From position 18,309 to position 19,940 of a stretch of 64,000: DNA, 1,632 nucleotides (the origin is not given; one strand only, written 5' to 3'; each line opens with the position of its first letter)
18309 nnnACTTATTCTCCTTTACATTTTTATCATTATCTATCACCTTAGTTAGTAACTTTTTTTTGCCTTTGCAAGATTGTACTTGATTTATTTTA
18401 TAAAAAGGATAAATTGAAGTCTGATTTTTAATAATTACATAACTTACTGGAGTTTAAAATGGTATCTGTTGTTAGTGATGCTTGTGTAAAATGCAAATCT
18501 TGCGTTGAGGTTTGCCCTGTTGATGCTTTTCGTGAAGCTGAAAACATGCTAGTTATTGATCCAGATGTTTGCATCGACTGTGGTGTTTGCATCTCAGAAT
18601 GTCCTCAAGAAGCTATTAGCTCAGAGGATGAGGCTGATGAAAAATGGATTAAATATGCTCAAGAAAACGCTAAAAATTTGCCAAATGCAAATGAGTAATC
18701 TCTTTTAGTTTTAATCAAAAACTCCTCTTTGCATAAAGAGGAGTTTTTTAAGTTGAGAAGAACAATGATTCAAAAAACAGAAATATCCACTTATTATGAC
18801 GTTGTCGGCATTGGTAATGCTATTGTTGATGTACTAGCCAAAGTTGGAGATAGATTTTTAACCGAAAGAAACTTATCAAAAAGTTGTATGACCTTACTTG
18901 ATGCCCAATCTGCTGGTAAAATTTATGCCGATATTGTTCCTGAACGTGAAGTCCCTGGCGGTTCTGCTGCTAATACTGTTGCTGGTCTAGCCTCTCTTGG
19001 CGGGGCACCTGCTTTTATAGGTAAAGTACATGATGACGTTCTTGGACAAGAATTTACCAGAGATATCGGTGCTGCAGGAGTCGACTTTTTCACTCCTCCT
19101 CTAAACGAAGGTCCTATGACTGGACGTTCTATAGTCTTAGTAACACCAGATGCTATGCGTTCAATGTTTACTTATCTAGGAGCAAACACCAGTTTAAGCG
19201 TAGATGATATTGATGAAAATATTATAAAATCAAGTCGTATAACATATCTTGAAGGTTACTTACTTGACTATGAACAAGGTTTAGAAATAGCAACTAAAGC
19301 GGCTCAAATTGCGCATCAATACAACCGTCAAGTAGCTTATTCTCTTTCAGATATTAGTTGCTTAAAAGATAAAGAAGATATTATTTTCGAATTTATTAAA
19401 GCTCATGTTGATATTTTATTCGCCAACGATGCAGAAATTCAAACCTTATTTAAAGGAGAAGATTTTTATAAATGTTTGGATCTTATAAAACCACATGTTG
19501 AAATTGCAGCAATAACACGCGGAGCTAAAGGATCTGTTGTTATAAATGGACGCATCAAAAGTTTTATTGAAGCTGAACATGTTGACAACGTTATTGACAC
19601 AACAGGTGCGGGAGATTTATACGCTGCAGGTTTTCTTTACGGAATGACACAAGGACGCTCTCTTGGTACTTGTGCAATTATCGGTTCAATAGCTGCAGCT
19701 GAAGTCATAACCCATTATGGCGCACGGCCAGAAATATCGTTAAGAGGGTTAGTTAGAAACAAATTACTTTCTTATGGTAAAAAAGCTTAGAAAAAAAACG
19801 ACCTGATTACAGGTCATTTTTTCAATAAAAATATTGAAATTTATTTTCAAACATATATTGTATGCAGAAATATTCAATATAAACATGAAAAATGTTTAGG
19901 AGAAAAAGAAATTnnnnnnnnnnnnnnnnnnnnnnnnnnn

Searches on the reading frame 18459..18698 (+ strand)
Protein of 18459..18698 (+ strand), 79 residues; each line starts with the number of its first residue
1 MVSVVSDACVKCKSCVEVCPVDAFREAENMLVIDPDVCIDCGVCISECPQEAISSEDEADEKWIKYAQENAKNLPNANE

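Call 71: search_protein_families(library=ncbifam, proteins=[window:18459-18698:+], max_evalue=0.001)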
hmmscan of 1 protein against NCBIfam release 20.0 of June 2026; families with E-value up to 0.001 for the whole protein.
window:18459-18698:+ (79 aa): 89 families (the best 25 are shown)
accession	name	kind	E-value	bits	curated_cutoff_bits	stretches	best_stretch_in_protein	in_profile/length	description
NF045490.1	FdxA_Protbact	equivalog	1.8e-26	92.4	135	1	1-76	1-81/104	ferredoxin FdxA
NF045480.1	FdxA_Actino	equivalog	4.7e-18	65.4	125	1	1-72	1-74/107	ferredoxin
NF058577.1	FdxA_fam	equivalog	8.4e-18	64.3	65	1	1-52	1-52/52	4Fe-4S ferredoxin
TIGR01944.1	rnfB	subfamily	2.6e-12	46.7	68.7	1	3-75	109-182/190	RnfABCDGE type electron transport complex subunit B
NF040864.1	HgcB_ferredoxin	equivalog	5.7e-12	45.3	99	1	4-56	11-64/93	mercury methylation ferredoxin HgcB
NF038196.1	ferrodoxin_EFR1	subfamily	1.1e-11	45.2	75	1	5-59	182-235/242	EFR1 family ferrodoxin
NF045874.1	Vhu_polyferre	exception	2.8e-11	42.8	600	1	4-62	125-183/381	F420-non-reducing hydrogenase associated-polyferredoxin VhuB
NF041891.1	hdrA_Methbact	equivalog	6.2e-11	41.2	1300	1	4-63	569-628/762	ferredoxin:CoB-CoM heterodisulfide reductase subunit HdrA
NF040684.1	PorD_Arch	equivalog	1.2e-10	41.3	120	1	6-58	31-84/85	pyruvate synthase subunit PorD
TIGR02179.1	PorD_KorD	subfamily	1.3e-10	41.2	60.05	1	6-58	24-77/78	2-oxoacid:acceptor oxidoreductase, delta subunit, pyruvate/2-ketoisovalerate family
TIGR04105.1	FeFe_hydrog_B1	subfamily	1.5e-10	40.4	450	1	4-55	108-161/462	monomeric [FeFe] hydrogenase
NF005503.0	PRK07118.1-2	equivalog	4.2e-10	39.3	252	1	8-54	139-185/292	RnfABCDGE type electron transport complex subunit B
NF033683.1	di_4Fe-4S_YfhL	equivalog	6.6e-10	39.2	86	2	1-41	1-41/80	YfhL family 4Fe-4S dicluster ferredoxin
NF041836.1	rnfB_Methano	equivalog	7.3e-10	38.7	445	1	3-54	212-263/265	Rnf electron transport complex subunit RnfB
NF045763.1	PhenlGlyoxDHPadF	equivalog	1.6e-09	37.8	150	1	5-53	29-77/78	NADH-dependent phenylglyoxylate dehydrogenase subunit delta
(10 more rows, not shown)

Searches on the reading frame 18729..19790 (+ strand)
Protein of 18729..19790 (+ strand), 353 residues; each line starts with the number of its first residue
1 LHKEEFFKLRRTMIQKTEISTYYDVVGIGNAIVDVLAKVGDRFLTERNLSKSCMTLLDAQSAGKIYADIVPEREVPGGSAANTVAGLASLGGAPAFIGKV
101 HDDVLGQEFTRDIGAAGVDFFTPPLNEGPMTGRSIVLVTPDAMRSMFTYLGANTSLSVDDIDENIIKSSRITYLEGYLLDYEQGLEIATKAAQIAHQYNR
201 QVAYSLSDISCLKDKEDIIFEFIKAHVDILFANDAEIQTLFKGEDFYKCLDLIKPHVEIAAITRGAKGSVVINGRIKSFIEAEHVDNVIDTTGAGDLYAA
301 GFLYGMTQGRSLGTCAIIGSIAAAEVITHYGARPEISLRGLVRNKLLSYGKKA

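Call 67: search_protein_families(library=pfam, proteins=[window:18729-19790:+], max_evalue=0.001)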
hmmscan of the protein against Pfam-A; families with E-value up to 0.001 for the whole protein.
window:18729-19790:+ (353 aa): 1 family
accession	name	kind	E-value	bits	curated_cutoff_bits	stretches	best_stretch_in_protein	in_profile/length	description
PF00294.29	PfkB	-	1.3e-40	140.1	25.8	1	74-334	33-297/302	pfkB family carbohydrate kinase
